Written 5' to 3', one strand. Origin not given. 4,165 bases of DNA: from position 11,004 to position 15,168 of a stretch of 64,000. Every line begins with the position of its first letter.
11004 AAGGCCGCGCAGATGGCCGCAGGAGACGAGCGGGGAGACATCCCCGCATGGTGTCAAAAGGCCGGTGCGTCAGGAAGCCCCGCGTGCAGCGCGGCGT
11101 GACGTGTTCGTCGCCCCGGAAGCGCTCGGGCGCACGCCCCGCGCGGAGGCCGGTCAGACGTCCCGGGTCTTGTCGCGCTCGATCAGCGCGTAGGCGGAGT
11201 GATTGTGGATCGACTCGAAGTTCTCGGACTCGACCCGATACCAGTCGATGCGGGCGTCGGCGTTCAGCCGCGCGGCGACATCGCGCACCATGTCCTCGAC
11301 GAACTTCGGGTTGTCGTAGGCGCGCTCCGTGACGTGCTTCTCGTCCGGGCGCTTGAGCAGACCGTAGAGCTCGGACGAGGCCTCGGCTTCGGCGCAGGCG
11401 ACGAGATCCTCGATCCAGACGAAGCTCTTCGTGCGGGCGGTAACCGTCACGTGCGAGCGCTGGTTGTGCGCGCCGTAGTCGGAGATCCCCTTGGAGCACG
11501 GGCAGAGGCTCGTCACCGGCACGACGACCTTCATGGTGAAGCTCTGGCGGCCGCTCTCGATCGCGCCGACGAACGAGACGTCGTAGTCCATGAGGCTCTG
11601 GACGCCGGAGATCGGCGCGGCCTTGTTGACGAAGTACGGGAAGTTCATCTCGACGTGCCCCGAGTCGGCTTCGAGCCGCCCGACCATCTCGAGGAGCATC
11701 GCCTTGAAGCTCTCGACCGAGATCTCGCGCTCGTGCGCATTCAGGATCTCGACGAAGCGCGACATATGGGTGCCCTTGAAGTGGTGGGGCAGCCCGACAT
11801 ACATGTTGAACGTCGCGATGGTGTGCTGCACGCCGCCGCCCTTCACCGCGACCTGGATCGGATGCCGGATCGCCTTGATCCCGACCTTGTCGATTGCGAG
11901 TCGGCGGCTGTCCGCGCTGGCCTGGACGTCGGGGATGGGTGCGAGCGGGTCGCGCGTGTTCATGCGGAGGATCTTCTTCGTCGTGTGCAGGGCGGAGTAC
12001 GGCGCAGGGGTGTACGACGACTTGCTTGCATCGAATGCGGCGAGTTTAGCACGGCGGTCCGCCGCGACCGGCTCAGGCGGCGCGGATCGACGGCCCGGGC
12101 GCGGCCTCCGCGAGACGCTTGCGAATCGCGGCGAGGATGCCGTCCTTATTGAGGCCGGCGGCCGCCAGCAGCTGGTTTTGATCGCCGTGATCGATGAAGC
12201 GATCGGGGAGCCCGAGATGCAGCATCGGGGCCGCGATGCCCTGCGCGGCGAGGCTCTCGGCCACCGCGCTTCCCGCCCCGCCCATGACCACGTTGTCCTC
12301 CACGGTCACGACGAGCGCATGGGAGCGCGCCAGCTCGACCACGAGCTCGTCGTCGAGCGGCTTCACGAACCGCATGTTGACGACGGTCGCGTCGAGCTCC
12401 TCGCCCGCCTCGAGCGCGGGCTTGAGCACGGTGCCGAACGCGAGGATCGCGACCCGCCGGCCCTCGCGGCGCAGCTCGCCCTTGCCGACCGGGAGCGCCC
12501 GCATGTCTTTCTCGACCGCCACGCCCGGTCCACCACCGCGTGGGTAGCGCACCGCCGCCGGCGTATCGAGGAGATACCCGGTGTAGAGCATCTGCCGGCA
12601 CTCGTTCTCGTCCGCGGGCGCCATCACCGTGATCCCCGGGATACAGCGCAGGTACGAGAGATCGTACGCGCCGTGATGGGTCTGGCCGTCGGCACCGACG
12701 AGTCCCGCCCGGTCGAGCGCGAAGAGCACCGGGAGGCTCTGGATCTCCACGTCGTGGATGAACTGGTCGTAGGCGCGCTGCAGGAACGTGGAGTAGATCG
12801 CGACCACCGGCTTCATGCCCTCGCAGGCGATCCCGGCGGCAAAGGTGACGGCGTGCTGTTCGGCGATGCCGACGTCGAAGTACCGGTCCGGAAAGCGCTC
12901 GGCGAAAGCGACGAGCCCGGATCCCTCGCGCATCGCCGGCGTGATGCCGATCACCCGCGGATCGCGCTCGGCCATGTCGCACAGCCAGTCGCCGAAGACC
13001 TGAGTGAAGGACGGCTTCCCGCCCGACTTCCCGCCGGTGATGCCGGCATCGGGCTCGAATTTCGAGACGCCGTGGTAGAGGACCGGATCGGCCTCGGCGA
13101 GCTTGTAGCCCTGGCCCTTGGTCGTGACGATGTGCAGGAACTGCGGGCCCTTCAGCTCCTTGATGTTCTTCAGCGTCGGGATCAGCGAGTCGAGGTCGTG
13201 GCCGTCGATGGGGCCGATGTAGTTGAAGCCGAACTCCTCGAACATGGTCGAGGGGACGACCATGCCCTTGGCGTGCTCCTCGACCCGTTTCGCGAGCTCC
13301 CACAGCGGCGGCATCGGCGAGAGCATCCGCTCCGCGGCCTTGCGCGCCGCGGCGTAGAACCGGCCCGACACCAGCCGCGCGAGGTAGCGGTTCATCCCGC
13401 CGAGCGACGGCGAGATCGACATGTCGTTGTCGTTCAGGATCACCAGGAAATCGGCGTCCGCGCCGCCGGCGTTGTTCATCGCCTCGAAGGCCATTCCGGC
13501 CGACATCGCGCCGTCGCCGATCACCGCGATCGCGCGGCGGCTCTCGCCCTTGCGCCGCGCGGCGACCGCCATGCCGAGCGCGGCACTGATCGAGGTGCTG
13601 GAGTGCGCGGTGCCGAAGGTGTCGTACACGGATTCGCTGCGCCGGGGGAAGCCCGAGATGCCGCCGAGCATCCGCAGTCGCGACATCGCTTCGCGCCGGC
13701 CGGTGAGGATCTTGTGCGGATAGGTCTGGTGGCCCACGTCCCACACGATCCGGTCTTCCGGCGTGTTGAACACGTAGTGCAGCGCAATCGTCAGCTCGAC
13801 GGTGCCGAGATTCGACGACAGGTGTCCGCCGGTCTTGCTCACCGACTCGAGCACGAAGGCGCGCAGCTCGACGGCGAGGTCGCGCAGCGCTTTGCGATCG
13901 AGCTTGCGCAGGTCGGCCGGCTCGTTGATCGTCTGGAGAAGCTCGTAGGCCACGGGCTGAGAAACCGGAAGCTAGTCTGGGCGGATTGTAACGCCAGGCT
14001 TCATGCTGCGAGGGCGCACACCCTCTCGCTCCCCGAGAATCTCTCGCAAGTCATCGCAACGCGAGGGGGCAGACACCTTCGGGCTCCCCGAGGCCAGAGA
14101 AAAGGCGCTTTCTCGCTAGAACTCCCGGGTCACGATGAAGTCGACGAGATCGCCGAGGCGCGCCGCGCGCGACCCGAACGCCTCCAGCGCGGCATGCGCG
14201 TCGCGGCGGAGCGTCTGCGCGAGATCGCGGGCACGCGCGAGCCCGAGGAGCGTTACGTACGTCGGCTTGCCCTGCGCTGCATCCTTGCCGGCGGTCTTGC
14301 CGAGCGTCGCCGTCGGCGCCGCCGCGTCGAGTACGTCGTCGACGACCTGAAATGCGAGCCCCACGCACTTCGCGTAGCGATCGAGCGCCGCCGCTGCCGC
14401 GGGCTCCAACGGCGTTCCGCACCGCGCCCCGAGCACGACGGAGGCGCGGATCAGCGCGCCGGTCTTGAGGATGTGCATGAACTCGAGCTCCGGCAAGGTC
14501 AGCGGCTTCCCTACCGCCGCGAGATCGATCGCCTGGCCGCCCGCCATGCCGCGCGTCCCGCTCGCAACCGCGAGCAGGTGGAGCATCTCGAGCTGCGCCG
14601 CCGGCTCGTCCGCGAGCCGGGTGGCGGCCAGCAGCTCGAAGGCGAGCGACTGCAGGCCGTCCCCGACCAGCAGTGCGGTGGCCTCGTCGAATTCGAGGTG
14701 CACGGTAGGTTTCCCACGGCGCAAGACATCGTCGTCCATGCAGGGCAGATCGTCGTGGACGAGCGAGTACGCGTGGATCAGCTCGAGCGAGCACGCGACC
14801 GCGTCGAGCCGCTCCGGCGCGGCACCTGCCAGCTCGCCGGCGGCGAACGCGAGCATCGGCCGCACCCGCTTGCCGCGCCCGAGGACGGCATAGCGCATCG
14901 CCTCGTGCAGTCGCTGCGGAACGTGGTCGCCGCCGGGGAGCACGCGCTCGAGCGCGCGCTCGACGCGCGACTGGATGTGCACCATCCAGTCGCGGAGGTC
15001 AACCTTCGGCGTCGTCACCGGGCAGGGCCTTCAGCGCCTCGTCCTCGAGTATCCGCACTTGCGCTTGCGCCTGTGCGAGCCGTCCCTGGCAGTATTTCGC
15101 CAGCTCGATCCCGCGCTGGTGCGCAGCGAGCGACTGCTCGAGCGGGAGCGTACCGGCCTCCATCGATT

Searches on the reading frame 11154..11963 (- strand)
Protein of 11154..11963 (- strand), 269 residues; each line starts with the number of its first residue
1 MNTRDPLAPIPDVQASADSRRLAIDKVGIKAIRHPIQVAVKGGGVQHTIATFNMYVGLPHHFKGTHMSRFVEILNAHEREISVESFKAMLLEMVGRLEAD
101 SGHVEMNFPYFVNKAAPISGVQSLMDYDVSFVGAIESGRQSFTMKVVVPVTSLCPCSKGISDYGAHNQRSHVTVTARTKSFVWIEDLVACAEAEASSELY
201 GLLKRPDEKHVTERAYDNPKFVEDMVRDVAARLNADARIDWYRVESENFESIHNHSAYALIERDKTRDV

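Call 45: search_protein_families(library=pfam, proteins=[window:11154-11963:-], max_evalue=0.0001)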
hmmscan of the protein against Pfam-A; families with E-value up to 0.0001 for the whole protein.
window:11154-11963:- (269 aa): 1 family
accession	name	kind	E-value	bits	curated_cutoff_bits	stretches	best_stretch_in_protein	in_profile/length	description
PF02649.19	GCHY-1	-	1.1e-100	336.9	25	1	10-259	1-260/260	Type I GTP cyclohydrolase folE2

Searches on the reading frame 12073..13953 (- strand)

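Call 45: search_protein_families(library=pfam, proteins=[window:12073-13953:-], max_evalue=0.0001)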
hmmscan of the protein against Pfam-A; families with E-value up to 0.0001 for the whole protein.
window:12073-13953:- (626 aa): 4 families
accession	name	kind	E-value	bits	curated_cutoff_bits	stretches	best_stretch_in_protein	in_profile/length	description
PF13292.11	DXP_synthase_N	-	5e-123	410.2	21.2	1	6-277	1-274/274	1-deoxy-D-xylulose-5-phosphate synthase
PF02779.29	Transket_pyr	-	1.1e-48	165.6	27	1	314-473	3-170/174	Transketolase, pyrimidine binding domain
PF02780.25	Transketolase_C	-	1.4e-29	102.9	25.9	1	490-606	1-124/124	Transketolase, C-terminal domain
PF00676.26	E1_dh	-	1.3e-07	31.4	22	1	104-181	91-166/300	Dehydrogenase E1 component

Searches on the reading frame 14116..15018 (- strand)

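Call 45: search_protein_families(library=pfam, proteins=[window:14116-15018:-], max_evalue=0.0001)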
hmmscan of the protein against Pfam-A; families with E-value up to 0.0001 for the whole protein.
window:14116-15018:- (300 aa): 1 family
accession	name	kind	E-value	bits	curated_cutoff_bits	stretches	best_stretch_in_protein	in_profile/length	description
PF00348.22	polyprenyl_synt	-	4.1e-53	180.6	27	1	35-266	2-225/251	Polyprenyl synthetase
